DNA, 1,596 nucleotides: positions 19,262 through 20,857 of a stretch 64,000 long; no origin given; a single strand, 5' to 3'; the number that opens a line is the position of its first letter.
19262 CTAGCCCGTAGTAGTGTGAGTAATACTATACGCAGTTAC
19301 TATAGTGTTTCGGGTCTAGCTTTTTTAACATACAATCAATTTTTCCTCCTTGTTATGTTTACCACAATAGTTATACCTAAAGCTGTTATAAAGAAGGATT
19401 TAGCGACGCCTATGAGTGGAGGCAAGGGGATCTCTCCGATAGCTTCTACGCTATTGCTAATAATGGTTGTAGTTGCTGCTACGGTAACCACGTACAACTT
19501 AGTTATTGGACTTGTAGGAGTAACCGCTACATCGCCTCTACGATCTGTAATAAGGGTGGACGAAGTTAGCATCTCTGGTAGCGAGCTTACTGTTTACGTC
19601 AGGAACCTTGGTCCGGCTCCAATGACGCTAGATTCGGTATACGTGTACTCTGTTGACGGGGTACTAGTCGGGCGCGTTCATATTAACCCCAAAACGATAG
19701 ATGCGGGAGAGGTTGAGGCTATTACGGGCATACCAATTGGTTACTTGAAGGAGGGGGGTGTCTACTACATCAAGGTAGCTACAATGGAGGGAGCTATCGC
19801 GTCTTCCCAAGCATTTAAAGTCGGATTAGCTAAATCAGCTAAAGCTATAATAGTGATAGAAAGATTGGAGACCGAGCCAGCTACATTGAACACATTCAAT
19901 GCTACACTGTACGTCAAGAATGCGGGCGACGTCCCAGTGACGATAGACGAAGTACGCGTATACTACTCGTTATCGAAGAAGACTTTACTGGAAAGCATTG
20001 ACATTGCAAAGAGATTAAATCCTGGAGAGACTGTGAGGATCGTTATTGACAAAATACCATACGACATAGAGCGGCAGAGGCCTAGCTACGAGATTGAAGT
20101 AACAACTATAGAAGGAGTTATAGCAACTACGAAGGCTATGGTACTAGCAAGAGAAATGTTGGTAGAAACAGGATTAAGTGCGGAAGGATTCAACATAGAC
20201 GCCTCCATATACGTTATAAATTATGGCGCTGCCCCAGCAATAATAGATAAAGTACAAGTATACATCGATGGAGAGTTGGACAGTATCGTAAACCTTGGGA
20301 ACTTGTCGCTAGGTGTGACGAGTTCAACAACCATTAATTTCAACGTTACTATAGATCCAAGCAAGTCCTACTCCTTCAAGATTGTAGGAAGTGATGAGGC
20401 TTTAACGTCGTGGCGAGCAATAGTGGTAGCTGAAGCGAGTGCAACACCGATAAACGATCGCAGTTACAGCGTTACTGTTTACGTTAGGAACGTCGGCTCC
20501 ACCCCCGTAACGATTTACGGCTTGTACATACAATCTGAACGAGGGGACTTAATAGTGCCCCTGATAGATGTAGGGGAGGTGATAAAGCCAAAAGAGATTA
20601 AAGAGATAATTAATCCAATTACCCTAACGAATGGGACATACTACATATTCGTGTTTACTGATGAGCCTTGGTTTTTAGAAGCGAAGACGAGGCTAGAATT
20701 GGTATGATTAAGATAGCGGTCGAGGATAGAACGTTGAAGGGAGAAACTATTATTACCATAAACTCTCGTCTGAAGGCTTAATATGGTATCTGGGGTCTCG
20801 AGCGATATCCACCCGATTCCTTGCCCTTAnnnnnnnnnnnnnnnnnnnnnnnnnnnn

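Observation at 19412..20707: Pilin with four tandem ~90-aa beta-domain repeats related to the single domain of the neighbouring pilin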

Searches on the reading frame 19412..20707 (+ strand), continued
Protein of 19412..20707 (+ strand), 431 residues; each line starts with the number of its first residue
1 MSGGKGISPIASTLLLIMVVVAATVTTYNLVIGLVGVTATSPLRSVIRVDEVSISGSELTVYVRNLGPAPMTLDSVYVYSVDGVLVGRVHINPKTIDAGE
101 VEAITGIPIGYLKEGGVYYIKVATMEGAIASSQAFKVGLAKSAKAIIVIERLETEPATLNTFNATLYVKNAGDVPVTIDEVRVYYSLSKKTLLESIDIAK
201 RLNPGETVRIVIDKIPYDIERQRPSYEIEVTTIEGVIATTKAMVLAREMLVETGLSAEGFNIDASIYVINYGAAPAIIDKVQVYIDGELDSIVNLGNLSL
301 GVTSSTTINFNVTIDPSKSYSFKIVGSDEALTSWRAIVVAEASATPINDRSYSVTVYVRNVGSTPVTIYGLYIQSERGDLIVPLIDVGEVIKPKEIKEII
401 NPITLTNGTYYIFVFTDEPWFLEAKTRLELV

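Call 64: find_encoding_contigs(protein=P0060, flank=5000, max_places=3)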
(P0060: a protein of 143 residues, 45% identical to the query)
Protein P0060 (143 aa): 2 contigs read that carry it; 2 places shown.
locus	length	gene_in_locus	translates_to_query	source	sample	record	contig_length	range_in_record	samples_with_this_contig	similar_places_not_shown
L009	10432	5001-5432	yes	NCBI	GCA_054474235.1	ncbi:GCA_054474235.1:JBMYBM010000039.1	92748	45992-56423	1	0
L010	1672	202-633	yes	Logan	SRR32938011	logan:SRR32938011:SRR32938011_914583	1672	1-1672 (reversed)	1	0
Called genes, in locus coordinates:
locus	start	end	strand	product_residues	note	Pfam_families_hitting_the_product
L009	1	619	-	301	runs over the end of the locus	PF00482:T2SSF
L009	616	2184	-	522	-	PF00437:T2SSE, PF27713:UCP018868, PF23989:PilB3_C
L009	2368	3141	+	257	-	PF01478:Peptidase_A24, PF06847:Arc_PepC_II (weak)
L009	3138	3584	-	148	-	PF01986:DUF123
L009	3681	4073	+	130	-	-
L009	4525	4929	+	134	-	-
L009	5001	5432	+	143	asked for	-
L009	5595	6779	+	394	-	PF00149:Metallophos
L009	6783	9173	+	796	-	PF02463:SMC_N, PF13175:AAA_15, PF13476:AAA_23, PF13555:AAA_29 (weak), PF04423:Rad50_zn_hook, PF02463:SMC_N, PF13304:AAA_21, PF13558:SbcC_Walker_B (weak), +2 more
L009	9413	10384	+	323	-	PF09376:NurA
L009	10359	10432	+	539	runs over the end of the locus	PF01580:FtsK_SpoIIIE (faint), PF01935:DUF87, PF05872:HerA_C (faint), PF10412:TrwB_AAD_bind (weak), PF12846:AAA_10 (faint)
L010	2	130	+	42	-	?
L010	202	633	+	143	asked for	-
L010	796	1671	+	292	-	?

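Call 77: search_protein_families(library=ncbifam, proteins=[window:19412-20704:+], max_evalue=0.01)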
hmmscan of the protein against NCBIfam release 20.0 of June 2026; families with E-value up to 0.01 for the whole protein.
window:19412-20704:+ (431 aa): 3 families
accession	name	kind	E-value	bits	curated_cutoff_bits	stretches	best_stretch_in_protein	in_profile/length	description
NF052591.1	ArlG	equivalog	4.2e-06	26.8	110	0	160-215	67-126/148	archaellum stator protein ArlG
NF046073.1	UpsA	equivalog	1e-05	25.7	130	0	5-127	2-123/136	pilin subunit UpsA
NF012200.0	choice_anch_D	domain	0.0078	16.7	45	0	163-212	36-85/108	choice-of-anchor D domain-containing protein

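Call 79: search_protein_families(library=pfam, proteins=[P0070, P0072, P0077, P0111, P0120, P0122, P0126, P0171, P0188, P0099], max_evalue=0.001)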
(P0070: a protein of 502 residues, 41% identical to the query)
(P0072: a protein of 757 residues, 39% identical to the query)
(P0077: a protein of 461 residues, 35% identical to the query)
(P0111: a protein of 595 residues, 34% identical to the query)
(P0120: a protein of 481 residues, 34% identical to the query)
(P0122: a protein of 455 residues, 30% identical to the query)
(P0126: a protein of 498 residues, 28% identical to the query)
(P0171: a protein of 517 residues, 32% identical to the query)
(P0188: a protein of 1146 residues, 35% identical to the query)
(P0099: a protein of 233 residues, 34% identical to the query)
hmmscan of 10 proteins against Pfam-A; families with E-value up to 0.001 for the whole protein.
P0070 (502 aa): 5 families
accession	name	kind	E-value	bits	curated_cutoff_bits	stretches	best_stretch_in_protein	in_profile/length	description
PF00354.24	Pentaxin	-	1.1e-25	90.9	25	1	311-468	10-168/194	Pentaxin family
PF10102.14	DUF2341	-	3.3e-25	88.8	23.4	1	193-259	1-66/84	Domain of unknown function (DUF2341)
PF13385.13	Laminin_G_3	-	1.7e-22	80.7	27.6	1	309-464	1-151/151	Concanavalin A-like lectin/glucanases superfamily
PF02210.31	Laminin_G_2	-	6.3e-06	27.1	22.9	1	374-453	45-123/126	Laminin G domain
PF07790.16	Pilin_N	-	0.00013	23.2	25.2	0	10-85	1-71/78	Archaeal Type IV pilin, N-terminal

P0072 (757 aa): 2 families
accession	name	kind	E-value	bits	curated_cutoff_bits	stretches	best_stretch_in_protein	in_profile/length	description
PF07790.16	Pilin_N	-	0.00027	22.2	25.2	1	14-76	1-60/78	Archaeal Type IV pilin, N-terminal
PF10102.14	DUF2341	-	0.0004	21.2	23.4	0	476-578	3-83/84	Domain of unknown function (DUF2341)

P0077 (461 aa): 0 families

P0111 (595 aa): 1 family
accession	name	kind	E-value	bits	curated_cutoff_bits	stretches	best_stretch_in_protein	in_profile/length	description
PF18998.6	Flg_new_2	-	3.4e-06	27.4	23.6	1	144-214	3-71/73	Divergent InlB B-repeat domain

P0120 (481 aa): 3 families
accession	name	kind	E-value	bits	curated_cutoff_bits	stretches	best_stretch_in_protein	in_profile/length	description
PF13385.13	Laminin_G_3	-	5.3e-26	92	27.6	1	307-460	2-151/151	Concanavalin A-like lectin/glucanases superfamily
PF10102.14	DUF2341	-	2.7e-07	31.4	23.4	1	194-281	1-71/84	Domain of unknown function (DUF2341)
PF07790.16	Pilin_N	-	0.00028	22.1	25.2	1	12-75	1-60/78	Archaeal Type IV pilin, N-terminal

P0122 (455 aa): 1 family
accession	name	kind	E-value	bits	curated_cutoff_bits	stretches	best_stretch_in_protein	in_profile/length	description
PF07790.16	Pilin_N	-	6.1e-05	24.2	25.2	1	5-73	1-65/78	Archaeal Type IV pilin, N-terminal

P0126 (498 aa): 0 families

P0171 (517 aa): 0 families

P0188 (1146 aa): 0 families

P0099 (233 aa): 0 families

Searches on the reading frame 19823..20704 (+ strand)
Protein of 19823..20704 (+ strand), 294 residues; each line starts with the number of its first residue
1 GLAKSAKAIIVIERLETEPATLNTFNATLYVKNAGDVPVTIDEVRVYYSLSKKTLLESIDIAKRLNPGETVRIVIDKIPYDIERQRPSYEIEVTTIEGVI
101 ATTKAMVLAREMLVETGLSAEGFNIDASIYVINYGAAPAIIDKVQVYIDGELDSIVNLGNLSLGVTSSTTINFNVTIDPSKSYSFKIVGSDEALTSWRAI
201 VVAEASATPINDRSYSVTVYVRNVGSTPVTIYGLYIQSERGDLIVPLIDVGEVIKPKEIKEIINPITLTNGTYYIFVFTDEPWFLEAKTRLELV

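Call 26: find_homologous_proteins(query=window:19823-20704:+, max_evalue=0.01)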
Query window:19823-20704:+ (294 aa): 1 proteins with E <= 0.01 among 2382 candidates.
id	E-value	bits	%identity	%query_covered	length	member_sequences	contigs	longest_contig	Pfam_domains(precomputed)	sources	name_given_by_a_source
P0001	2.0e-186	635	100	100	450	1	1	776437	PF07705.18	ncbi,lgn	ncbi:MAG: hypothetical protein QW701_03875 [Candidatus Nezhaarchaeales archaeon]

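Call 48: find_related_loci(query=A2, collection=metagenome_contigs, flank=5000)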
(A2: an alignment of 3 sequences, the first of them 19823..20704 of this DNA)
Query A2 (294 aa) in metagenome_contigs; peptide patterns used: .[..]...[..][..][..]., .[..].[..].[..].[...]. (x = any residue, [..] = any of these).
93 stretches matched a pattern, but none encodes a relative of the query by tblastn (E <= 1e-3).

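Call 49: find_related_loci(query=A2, collection=genome_contigs, flank=5000)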
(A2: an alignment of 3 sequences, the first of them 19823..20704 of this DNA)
Query A2 (294 aa) in genome_contigs; peptide patterns used: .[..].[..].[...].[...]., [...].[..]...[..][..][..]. (x = any residue, [..] = any of these).
22 stretches matched a pattern, but none encodes a relative of the query by tblastn (E <= 1e-3).
